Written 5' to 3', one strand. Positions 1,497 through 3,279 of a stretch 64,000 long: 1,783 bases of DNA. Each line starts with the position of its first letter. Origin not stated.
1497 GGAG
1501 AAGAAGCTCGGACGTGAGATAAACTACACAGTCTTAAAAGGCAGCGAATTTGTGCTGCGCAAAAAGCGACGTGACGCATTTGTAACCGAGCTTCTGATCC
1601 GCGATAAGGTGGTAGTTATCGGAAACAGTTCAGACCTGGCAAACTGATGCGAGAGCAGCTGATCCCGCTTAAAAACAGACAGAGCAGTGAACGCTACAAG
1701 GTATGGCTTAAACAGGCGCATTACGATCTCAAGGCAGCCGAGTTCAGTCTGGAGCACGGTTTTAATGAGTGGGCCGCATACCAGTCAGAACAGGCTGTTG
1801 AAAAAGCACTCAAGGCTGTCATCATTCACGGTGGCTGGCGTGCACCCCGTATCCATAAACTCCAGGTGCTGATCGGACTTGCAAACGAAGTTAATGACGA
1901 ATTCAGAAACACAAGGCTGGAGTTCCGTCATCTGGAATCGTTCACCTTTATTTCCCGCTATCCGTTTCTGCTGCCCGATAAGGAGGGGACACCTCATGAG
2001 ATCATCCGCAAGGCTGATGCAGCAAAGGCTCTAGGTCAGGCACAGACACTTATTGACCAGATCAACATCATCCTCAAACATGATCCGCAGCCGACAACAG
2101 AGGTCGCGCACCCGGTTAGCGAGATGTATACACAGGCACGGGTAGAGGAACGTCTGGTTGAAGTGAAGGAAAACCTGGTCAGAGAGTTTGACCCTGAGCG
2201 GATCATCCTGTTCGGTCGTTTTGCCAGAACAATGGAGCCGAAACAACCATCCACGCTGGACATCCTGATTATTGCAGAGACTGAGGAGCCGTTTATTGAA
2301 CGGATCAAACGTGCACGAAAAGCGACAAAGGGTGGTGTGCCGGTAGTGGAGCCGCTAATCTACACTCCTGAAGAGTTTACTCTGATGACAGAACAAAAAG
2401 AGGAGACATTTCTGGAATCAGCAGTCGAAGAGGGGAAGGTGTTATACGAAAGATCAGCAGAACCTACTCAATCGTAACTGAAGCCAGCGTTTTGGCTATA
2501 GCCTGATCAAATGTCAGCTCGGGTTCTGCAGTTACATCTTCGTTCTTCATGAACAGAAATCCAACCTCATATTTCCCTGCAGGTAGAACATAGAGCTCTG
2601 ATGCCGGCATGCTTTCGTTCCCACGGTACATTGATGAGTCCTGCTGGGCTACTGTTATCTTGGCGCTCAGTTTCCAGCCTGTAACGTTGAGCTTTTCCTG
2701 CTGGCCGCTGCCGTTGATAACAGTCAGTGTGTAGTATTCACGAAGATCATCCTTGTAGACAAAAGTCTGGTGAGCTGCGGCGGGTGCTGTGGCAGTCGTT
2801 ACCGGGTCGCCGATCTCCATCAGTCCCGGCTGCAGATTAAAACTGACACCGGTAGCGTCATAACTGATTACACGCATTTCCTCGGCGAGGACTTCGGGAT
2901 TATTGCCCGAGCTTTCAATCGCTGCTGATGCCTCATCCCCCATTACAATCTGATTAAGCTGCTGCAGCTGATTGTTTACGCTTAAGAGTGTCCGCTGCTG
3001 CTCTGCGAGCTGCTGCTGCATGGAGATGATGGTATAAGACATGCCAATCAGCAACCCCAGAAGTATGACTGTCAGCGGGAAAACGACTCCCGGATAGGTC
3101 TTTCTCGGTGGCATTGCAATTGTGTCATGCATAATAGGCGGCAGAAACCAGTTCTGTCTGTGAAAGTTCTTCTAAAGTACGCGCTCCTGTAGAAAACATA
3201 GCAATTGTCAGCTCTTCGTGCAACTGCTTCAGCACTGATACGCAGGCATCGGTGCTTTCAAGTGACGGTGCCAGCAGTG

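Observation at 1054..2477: Coupled wHTH-NTase / HEPN-MNT fusion pair beside recA (possible variant toxin-antitoxin or defence module)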

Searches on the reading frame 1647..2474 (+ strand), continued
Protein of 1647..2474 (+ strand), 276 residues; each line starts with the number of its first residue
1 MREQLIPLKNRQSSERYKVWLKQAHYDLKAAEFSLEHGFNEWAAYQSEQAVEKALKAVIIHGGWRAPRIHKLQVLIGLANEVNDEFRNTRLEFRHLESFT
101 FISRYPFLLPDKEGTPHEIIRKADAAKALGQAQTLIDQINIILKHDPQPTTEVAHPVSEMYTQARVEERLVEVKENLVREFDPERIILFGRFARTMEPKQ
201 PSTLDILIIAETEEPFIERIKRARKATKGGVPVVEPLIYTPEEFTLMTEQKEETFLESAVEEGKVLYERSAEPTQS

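Call 33: fold_search(model_id=the predicted structure, library=pdb)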
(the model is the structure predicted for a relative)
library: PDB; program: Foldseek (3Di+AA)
matches with E <= 10: 382; with E <= 0.001: 2
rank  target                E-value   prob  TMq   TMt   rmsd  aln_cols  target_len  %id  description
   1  1ufb_A                2.2e-04  1.00  0.37  0.76   3.5       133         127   23  Crystal structure of TT1696 from Thermus thermophilus HB8 (released 2003-11-28)
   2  1wol                  4.7e-04  1.00  0.35  0.73   4.3       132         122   26  Crystal Structure of ST0689, an archaeal HEPN homologue (released 2005-11-22)
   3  3o10_C                1.5e-03  1.00  0.43  0.84   2.4       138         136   20  Crystal structure of the HEPN domain from human sacsin (released 2011-03-30)
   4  3o10_A                1.5e-03  1.00  0.37  0.68   4.5       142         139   16  Crystal structure of the HEPN domain from human sacsin (released 2011-03-30)
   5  3o10_D                7.7e-03  1.00  0.37  0.70   4.5       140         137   16  Crystal structure of the HEPN domain from human sacsin (released 2011-03-30)
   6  1o3u                  3.4e-02  1.00  0.33  0.71   4.7       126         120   25  Crystal structure of an hepn domain protein (tm0613) from thermotoga maritima at 1.75 A resolution (released 2003-04-22)
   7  7ae9_G                4.3e-02  0.99  0.27  0.44   4.6       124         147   16  Crystal structure of mono-AMPylated HEPN(R46E) toxin in complex with MNT antitoxin (released 2020-12-30)
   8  2rff                  5.3e-02  1.00  0.30  0.68   5.8       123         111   18  Crystal structure of a putative nucleotidyltransferase (NP_343093.1) from Sulfolobus solfataricus at 1.40 A resolution (released 2007-10-16)
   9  2hsb                  5.9e-02  1.00  0.35  0.72   3.7       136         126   18  Crystal structure of a hepn domain containing protein (af_0298) from archaeoglobus fulgidus at 1.95 A resolution (released 2006-08-15)
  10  1no5_A                8.8e-02  1.00  0.27  0.65   3.9       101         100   23  Structure of HI0073 from Haemophilus influenzae, the nucleotide binding domain of the HI0073/HI0074 two protein nucleo (released 2004-03-16)
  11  1no5_B                1.1e-01  0.99  0.27  0.64   3.8       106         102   23  Structure of HI0073 from Haemophilus influenzae, the nucleotide binding domain of the HI0073/HI0074 two protein nucleo (released 2004-03-16)
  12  8xeh_E                1.1e-01  0.99  0.28  0.64   5.4       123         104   12  Crystal structure of HEPN-MNT complex (released 2024-12-18)
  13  4nqf_B                1.2e-01  1.00  0.39  0.67   3.3       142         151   15  Crystal structure of HEPN domain protein (released 2014-03-26)
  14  8xeo_B                1.3e-01  1.00  0.28  0.67   3.8       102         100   15  Crystal structure of MNT antitoxin (released 2024-12-18)
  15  7bxo_E                1.5e-01  1.00  0.29  0.59   3.2       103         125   19  Crystal structure of the toxin-antitoxin with AMP-PNP (released 2020-09-30)
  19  8xeo_A                2.0e-01  0.99  0.28  0.68   3.7       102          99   13  Crystal structure of MNT antitoxin (released 2024-12-18)
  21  7aer_A                2.1e-01  0.96  0.24  0.48   4.5       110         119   18  Rebuilt and re-refined PDB entry 5yep: tri-AMPylated Shewanella oneidensis HEPN toxin in complex with MNT antitoxin (released 2020-12-30)
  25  6m6w_F                2.7e-01  0.98  0.26  0.52   4.1       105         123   20  Crystal structure the toxin-antitoxin MntA-HpeT mutant-Y104A (released 2020-09-30)
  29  6m6u_A                3.9e-01  0.97  0.25  0.52   3.9       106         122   17  Crystal structure the toxin-antitoxin MntA-HpeT mutant-D39ED41E (released 2020-09-30)
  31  6m6u_F                4.5e-01  0.89  0.24  0.47   4.7       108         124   17  Crystal structure the toxin-antitoxin MntA-HpeT mutant-D39ED41E (released 2020-09-30)
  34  7bxo_A                5.2e-01  0.96  0.26  0.53   3.8       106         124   17  Crystal structure of the toxin-antitoxin with AMP-PNP (released 2020-09-30)
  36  1kny_A                5.8e-01  0.97  0.31  0.33   4.1       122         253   16  KANAMYCIN NUCLEOTIDYLTRANSFERASE (released 1996-08-17)
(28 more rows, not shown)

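Call 37: search_dna_similar(query=window:1647-2474:+, collection=plasmids, mode=protein, max_evalue=0.001)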
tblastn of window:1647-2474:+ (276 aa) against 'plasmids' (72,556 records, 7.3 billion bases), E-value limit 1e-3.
Records with a match: 25; places in all: 28; records where one place covers at least 80% of the query: 1.
Best place of each record, by identity: <60% 25.
By first word of the organism name: Thermus 21; Leptolyngbya 2; Thermomicrobium 1; Cetobacterium 1.
By predicted mobility (MOB-suite, as given by PLSDB): non-mobilizable 25.
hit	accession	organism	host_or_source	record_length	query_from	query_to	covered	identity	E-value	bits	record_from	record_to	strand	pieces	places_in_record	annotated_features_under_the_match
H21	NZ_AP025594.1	Thermus brockianus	-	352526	9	270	88%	32.9%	6e-5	100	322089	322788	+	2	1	HEPN domain-containing protein | nucleotidyltransferase domain-containing protein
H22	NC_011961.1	Thermomicrobium roseum DSM 5159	-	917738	2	240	75%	30.3%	9e-7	78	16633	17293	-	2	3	HEPN domain-containing protein | nucleotidyltransferase domain-containing protein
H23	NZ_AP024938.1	Thermus thermophilus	-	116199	15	143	47%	37.0%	8e-5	51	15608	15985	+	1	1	HEPN domain-containing protein | nucleotidyltransferase domain-containing protein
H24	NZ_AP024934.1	Thermus thermophilus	-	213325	15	143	47%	37.0%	8e-5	51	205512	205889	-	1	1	HEPN domain-containing protein | nucleotidyltransferase domain-containing protein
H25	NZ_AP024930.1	Thermus thermophilus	-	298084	15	143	47%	37.0%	1e-4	51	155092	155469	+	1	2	HEPN domain-containing protein | nucleotidyltransferase domain-containing protein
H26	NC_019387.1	Thermus oshimai JL-2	-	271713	15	135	44%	33.1%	3e-5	53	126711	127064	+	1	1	HEPN domain-containing protein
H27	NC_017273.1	Thermus thermophilus SG0.5JP17-16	-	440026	162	274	41%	35.3%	1e-5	54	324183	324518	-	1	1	nucleotidyltransferase domain-containing protein | HEPN domain-containing protein | histidinol-phosphate transaminase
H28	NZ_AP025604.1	Thermus thermophilus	-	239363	170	274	38%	36.2%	8e-6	54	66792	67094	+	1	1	nucleotidyltransferase domain-containing protein | HEPN domain-containing protein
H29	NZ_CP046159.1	Leptolyngbya sp. BL0902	cell culture,open pond on an algae farm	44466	143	271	47%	28.7%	1e-7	60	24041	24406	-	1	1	nucleotidyltransferase domain-containing protein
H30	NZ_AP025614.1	Thermus thermophilus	-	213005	181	274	34%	37.2%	8e-6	54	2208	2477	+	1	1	nucleotidyltransferase domain-containing protein | HEPN domain-containing protein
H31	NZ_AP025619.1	Thermus thermophilus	-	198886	181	274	34%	37.2%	9e-6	54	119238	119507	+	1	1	nucleotidyltransferase domain-containing protein | HEPN domain-containing protein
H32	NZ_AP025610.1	Thermus thermophilus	-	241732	181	274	34%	37.2%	1e-5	54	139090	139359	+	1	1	nucleotidyltransferase domain-containing protein | HEPN domain-containing protein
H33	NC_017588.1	Thermus thermophilus JL-18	-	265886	181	274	34%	37.2%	1e-5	54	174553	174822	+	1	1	nucleotidyltransferase domain-containing protein | HEPN domain-containing protein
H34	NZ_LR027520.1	Thermus thermophilus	-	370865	181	274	34%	37.2%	1e-5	54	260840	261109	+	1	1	nucleotidyltransferase domain-containing protein | HEPN domain-containing protein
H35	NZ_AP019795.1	Thermus thermophilus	-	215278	181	274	34%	37.2%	2e-5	53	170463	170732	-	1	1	nucleotidyltransferase domain-containing protein | HEPN domain-containing protein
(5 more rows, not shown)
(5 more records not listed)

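Call 38: get_annotated_region(hit=H21, flank=3000)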
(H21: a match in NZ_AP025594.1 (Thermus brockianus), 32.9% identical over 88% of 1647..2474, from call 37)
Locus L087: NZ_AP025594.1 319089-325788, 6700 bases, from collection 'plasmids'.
description: Thermus brockianus strain SNM4-1 plasmid pTbrSNM4-1b, complete sequence
organism: Thermus brockianus (NCBI taxid 56956)
taxonomy: Bacteria; Deinococcota; Deinococci; Thermales; Thermaceae; Thermus; Thermus brockianus
host: -; source: -; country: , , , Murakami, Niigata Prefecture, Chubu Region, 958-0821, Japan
typing (MOB-suite, as given by PLSDB): non-mobilizable; replicon rep_cluster_1052
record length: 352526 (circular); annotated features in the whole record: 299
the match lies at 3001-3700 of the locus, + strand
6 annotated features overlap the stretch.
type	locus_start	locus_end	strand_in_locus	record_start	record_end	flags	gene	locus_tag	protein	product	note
CDS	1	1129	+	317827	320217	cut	-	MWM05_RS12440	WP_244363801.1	copper-translocating P-type ATPase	-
CDS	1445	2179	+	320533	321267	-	-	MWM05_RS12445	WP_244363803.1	PD-(D/E)XK nuclease family protein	-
CDS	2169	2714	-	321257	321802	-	-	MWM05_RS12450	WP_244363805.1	hypothetical protein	-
CDS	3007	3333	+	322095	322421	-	-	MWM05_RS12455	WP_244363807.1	nucleotidyltransferase domain-containing protein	-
CDS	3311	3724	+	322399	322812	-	-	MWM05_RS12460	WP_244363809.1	HEPN domain-containing protein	-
CDS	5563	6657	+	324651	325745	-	-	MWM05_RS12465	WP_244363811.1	hypothetical protein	-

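Call 47: find_related_loci(query=A2, collection=metagenome_contigs, flank=4000)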
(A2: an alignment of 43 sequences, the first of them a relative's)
Query A2 (276 aa) in metagenome_contigs; peptide patterns used: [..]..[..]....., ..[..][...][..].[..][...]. (x = any residue, [..] = any of these).
77 stretches matched a pattern; 55 encode a relative of the query (tblastn E <= 1e-3); 55 distinct loci.
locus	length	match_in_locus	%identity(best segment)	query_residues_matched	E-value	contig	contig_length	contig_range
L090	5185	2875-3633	59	15-269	6e-99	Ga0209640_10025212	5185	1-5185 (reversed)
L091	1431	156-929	55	8-269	3e-102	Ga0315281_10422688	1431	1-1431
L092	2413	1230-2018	54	8-271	9e-99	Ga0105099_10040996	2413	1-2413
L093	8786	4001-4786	55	9-271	2e-95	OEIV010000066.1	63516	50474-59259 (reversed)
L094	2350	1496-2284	54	14-276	7e-94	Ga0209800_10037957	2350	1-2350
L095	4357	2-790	52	6-269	1e-90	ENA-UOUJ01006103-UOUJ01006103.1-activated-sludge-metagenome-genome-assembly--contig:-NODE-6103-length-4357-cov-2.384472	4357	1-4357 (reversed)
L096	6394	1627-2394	53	15-271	2e-90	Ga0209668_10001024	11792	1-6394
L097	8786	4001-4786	50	9-271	2e-89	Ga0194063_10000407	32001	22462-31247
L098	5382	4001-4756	53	15-269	3e-89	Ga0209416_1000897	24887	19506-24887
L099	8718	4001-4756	53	15-269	3e-89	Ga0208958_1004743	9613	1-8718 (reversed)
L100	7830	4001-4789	53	10-271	3e-89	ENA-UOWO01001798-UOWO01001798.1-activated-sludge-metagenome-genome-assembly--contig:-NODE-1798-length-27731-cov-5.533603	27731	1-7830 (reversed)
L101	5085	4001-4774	53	14-271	3e-89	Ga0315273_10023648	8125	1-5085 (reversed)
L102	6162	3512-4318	51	4-271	6e-88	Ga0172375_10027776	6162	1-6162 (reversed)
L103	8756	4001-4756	51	15-269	2e-87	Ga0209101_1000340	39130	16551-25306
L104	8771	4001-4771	52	15-270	2e-87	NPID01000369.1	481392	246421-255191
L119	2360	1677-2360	49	4-231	4e-71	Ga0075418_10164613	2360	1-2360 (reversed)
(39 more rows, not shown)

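Call 70: search_solved_structures(query=A2, max_evalue=1, show_alignments=5)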
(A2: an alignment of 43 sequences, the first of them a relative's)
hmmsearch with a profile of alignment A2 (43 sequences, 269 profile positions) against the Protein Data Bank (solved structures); distinct sequences matched with E-value up to 1: 11.
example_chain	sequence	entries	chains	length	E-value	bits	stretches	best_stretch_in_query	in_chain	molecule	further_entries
1wol_A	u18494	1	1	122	8.8e-11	44.8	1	12-137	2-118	122aa long conserved hypothetical protein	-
1o3u_A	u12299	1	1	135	9.1e-11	44.7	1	13-141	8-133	conserved hypothetical protein TM0613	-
1ufb_A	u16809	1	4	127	5.4e-10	42.2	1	12-138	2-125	TT1696 protein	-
3o10_A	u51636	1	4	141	1.2e-05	27.9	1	15-143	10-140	Sacsin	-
9xbd_E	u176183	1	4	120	5e-05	25.9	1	152-263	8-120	Nucleotidyltransferase domain-containing protein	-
9z7q_I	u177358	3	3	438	0.018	17.5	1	165-205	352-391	Cmr1-MntA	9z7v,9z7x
4y6w_A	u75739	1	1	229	0.071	15.6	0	107-174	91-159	NaB(AB)3ACb - light chain TPR-like repeats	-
6p82_A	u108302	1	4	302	0.18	14.3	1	158-207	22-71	Nucleotidyltransferase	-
6p8u_A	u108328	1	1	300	0.18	14.2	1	158-207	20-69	Nucleotidyltransferase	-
5yep_A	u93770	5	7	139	0.37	13.2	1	171-224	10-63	Toxin-antitoxin system antidote Mnt family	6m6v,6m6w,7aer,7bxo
1no5_A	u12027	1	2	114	0.62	12.5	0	160-217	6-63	Hypothetical protein HI0073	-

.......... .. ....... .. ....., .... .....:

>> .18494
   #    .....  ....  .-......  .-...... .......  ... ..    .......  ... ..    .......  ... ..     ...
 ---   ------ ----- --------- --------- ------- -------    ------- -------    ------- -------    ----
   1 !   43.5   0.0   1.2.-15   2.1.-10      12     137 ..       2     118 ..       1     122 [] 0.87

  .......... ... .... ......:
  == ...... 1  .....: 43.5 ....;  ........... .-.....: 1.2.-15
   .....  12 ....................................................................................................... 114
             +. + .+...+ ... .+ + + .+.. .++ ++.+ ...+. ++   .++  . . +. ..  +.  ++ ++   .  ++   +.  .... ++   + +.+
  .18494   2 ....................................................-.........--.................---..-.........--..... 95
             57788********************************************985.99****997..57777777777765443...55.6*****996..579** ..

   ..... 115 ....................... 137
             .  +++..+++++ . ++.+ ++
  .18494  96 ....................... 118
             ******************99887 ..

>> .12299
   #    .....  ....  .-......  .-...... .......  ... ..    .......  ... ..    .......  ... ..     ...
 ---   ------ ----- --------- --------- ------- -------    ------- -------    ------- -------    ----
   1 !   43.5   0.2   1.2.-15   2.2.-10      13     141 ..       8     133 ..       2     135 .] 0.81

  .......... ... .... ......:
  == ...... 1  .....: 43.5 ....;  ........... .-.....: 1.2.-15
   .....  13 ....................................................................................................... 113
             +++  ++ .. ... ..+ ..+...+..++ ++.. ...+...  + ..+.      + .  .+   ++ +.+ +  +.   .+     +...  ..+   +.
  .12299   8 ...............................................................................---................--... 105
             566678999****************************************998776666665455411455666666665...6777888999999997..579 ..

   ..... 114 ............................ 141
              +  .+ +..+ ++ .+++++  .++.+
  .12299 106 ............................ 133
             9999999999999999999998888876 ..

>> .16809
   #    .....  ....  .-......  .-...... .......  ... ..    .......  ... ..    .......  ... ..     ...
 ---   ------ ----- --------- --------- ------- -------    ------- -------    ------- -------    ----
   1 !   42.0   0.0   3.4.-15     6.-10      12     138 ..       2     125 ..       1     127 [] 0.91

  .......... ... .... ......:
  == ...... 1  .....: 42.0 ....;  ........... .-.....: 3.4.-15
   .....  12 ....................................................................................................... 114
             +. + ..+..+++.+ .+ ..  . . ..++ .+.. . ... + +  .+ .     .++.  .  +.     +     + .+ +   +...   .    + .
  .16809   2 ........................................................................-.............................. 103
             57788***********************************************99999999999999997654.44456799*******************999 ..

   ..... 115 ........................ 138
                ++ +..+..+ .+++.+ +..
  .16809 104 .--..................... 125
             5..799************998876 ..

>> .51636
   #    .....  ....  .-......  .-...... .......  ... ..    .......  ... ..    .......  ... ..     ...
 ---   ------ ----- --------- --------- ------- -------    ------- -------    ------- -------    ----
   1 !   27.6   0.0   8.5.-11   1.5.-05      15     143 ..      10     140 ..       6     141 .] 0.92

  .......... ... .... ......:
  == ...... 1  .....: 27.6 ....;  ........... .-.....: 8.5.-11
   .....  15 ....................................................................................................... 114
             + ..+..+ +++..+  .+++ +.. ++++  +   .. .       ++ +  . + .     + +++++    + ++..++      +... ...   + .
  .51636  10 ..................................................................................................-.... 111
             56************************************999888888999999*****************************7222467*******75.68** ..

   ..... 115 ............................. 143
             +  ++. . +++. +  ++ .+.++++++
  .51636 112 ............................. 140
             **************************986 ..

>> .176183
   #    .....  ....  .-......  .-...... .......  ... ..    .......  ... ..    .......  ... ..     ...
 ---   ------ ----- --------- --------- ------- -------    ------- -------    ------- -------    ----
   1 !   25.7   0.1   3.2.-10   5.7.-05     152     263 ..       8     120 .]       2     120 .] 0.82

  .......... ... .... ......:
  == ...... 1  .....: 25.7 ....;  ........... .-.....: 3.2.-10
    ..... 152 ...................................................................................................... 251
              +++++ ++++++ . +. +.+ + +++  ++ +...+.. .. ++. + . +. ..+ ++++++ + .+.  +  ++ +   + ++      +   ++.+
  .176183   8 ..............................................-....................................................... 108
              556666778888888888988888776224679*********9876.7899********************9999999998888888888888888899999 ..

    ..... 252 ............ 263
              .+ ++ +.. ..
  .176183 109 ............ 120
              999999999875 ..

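Call 78: search_protein_representatives(alignment_id=A2)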
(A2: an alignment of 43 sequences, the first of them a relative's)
Query: 43 sequences, 269 profile positions. Proteins with E-value up to 0.001 (for the whole library): 8749; up to 1e-10: 891; up to 1e-30: 14. The best 150 are listed.
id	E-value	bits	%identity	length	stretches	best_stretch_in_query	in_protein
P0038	1.3e-117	408.2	-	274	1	5-267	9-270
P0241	4.7e-111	386.7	-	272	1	5-267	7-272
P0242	7.8e-95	333.5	-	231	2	10-144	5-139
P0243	1.6e-72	260.3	-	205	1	6-192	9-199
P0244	1.7e-71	257.0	-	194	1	75-264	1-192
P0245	3.5e-61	223.2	-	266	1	10-263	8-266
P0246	3.7e-40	154.3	-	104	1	7-99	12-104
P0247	4.3e-36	140.9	-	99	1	171-267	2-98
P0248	1.1e-35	139.5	-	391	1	169-266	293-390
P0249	1.3e-35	139.4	-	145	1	13-141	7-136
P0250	6.0e-35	137.2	-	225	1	48-266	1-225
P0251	9.3e-33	130.0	-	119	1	154-267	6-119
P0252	1.9e-32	129.0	-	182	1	11-182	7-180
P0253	2.0e-31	125.6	-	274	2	10-141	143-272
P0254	1.2e-29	119.8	-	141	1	59-141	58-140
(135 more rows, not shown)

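Call 82: search_dna_similar(query=window:1647-2474:+, collection=phages, mode=protein, max_evalue=0.001, max_rows=8)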
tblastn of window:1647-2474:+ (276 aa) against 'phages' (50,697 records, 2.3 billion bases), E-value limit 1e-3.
No match.

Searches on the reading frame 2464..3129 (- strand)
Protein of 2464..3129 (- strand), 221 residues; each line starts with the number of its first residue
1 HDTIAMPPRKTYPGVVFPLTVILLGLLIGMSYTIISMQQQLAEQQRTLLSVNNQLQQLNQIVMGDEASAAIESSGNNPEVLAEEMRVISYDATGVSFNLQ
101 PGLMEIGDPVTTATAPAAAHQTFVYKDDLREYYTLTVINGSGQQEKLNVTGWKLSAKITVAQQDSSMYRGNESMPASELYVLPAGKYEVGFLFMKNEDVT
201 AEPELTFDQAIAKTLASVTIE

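Call 75: search_protein_families(library=pfam, proteins=[window:2464-3129:-], max_evalue=0.001)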
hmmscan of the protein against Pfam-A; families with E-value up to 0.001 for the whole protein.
window:2464-3129:- (221 aa): 0 families
